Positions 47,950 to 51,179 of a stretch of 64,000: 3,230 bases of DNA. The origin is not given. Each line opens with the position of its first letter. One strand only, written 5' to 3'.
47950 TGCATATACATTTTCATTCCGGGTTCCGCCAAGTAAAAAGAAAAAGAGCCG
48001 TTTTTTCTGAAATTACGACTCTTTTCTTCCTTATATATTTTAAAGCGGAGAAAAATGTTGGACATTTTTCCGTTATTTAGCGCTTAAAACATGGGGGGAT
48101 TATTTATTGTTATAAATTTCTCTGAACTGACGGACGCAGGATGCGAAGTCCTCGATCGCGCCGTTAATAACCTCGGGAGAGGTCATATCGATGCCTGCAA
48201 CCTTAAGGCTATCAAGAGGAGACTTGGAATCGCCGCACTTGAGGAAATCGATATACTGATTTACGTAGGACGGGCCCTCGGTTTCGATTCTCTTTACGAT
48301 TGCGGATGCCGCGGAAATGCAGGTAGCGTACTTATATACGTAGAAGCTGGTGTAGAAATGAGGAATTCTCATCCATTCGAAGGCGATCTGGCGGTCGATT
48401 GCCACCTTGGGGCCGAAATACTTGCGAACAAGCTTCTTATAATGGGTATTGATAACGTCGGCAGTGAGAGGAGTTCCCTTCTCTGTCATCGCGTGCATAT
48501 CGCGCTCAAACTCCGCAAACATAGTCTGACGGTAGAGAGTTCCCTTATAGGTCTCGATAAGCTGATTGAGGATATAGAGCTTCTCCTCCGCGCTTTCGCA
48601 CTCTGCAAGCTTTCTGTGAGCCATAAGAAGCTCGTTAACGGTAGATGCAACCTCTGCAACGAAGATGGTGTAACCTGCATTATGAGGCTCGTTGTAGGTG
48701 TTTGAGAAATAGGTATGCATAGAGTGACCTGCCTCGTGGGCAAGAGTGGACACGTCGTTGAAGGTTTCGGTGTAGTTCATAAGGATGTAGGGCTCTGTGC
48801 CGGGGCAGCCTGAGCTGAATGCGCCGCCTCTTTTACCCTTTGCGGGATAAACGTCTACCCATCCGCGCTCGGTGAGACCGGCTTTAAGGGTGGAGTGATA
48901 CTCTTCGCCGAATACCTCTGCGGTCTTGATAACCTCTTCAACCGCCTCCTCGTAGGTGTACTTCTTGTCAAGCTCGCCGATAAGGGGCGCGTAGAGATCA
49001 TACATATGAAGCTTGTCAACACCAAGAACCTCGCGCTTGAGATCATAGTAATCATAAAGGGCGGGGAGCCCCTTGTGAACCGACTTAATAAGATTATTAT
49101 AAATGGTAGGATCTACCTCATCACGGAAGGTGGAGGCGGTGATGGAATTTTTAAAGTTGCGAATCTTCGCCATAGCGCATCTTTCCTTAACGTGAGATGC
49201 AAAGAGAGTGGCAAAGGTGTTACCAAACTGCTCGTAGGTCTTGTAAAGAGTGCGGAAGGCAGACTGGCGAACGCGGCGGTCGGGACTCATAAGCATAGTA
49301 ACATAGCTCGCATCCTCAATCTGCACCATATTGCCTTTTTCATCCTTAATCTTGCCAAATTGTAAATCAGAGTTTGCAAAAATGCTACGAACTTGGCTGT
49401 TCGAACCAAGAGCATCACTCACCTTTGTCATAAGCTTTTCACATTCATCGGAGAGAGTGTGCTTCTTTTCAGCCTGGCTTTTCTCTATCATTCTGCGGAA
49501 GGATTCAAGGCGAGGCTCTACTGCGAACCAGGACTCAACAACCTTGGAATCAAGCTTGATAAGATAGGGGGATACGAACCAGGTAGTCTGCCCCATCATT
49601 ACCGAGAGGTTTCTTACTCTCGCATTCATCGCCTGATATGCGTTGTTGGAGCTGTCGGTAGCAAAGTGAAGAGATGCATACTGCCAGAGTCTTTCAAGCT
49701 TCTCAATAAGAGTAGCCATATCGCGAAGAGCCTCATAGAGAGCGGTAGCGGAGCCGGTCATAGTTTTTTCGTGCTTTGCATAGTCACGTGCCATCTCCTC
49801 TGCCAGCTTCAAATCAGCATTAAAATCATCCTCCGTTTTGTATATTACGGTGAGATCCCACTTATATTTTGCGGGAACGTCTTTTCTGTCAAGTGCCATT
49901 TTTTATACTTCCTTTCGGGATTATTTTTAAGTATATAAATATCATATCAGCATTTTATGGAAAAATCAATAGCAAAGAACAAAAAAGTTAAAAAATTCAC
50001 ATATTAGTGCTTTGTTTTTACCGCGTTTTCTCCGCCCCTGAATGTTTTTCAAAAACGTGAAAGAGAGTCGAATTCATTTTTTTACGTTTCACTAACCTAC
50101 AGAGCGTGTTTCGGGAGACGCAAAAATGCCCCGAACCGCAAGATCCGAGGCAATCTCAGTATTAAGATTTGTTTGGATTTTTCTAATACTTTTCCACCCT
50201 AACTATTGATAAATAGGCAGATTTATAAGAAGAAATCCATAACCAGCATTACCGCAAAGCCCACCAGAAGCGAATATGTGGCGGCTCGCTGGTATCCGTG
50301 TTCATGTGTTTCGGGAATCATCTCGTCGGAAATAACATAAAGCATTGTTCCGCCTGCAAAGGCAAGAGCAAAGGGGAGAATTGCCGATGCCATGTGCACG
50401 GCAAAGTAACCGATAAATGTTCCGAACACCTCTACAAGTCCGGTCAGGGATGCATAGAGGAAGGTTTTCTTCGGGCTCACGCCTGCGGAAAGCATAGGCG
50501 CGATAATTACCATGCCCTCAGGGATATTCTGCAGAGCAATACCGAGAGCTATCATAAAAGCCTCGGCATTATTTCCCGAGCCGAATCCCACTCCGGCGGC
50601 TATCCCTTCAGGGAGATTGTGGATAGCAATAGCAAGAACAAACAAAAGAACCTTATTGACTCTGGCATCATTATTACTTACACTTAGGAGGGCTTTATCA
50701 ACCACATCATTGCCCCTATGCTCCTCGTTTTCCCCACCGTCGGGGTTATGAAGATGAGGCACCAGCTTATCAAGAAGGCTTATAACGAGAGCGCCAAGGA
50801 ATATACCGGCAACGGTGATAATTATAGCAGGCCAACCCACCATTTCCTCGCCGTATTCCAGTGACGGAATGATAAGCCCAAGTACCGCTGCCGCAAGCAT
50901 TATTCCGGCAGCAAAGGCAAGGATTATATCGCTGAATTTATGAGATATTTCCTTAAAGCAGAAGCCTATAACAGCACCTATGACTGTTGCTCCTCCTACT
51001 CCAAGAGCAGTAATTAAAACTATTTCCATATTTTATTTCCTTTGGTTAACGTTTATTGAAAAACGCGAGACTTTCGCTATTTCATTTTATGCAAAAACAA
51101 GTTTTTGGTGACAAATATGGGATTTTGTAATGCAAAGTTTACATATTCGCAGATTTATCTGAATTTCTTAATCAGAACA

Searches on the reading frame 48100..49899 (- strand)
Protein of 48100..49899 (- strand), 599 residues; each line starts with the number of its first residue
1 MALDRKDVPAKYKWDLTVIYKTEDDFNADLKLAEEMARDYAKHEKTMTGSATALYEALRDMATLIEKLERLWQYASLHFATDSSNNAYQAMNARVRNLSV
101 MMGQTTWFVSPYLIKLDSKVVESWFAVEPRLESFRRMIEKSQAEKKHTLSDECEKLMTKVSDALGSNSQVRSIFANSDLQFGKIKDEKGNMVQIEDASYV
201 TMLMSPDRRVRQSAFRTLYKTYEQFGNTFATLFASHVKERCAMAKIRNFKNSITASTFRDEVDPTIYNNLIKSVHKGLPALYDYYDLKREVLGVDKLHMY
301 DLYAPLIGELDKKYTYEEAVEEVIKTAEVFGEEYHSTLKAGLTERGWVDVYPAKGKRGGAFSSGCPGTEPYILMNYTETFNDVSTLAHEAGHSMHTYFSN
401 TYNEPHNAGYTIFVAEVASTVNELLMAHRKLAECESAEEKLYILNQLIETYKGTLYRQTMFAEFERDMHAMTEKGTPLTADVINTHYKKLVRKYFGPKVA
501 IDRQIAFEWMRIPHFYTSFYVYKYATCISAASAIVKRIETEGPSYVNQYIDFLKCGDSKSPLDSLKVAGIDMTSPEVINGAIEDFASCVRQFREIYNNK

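Call 24: find_encoding_contigs(protein=window:48100-49899:-, flank=8000, max_places=4)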
Protein window:48100-49899:- (599 aa): no gene with exactly this product is on record in the collection.

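Call 78: search_protein_families(library=pfam, proteins=[window:48100-49899:-], max_evalue=0.00001)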
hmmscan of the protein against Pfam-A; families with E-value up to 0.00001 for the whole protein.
window:48100-49899:- (599 aa): 2 families
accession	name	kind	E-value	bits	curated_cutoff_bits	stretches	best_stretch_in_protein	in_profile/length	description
PF01432.26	Peptidase_M3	-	2.7e-80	271.4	27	1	202-579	2-452/457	Peptidase family M3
PF08439.15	Peptidase_M3_N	-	3e-15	56.6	25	1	113-181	2-70/70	Oligopeptidase F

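Call 80: find_homologous_proteins(query=window:48100-49899:-, max_evalue=1e-100)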
Query window:48100-49899:- (599 aa): 7895 proteins with E <= 1e-100 among 8000 candidates; the best 120 are listed.
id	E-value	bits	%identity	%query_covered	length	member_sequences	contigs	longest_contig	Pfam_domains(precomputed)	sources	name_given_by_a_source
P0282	0.0e+0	1311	96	100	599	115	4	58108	PF08439.16,PF01432.27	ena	-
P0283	0.0e+0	1207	87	100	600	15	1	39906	PF08439.16,PF01432.27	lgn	-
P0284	0.0e+0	1023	73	100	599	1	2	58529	PF08439.16,PF01432.27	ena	-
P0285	0.0e+0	1021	73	100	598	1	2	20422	PF08439.16,PF01432.27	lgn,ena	-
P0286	0.0e+0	1021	72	100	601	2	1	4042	PF08439.16,PF01432.27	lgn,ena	-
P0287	0.0e+0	1021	72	100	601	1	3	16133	PF08439.16,PF01432.27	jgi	-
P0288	0.0e+0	1019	73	99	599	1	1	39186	PF08439.16,PF01432.27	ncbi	-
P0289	0.0e+0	1017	72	99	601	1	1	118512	PF08439.16,PF01432.27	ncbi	-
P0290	0.0e+0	1016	73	100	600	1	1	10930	PF08439.16,PF01432.27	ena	-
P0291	0.0e+0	1015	72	99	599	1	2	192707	PF08439.16,PF01432.27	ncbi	-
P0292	0.0e+0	1012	72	100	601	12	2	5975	PF08439.16,PF01432.27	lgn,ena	-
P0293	0.0e+0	1010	73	99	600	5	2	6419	PF08439.16,PF01432.27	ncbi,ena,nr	ncbi:MAG: oligoendopeptidase F [Clostridia bacterium]|nr:oligoendopeptidase F [Clostridia bacterium]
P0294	1.8e-298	1009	72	100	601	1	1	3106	PF08439.16,PF01432.27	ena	-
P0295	2.4e-298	1009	72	99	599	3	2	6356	PF08439.16,PF01432.27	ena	-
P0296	6.1e-298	1007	72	100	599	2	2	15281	PF08439.16,PF01432.27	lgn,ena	-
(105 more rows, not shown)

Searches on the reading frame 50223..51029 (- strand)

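Call 78: search_protein_families(library=pfam, proteins=[window:50223-51029:-], max_evalue=0.00001)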
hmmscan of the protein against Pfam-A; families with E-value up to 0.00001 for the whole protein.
window:50223-51029:- (268 aa): 1 family
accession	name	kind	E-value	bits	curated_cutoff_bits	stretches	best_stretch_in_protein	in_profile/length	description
PF02535.28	Zip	-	3.1e-32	112.5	35.1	1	10-264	9-322/323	ZIP Zinc transporter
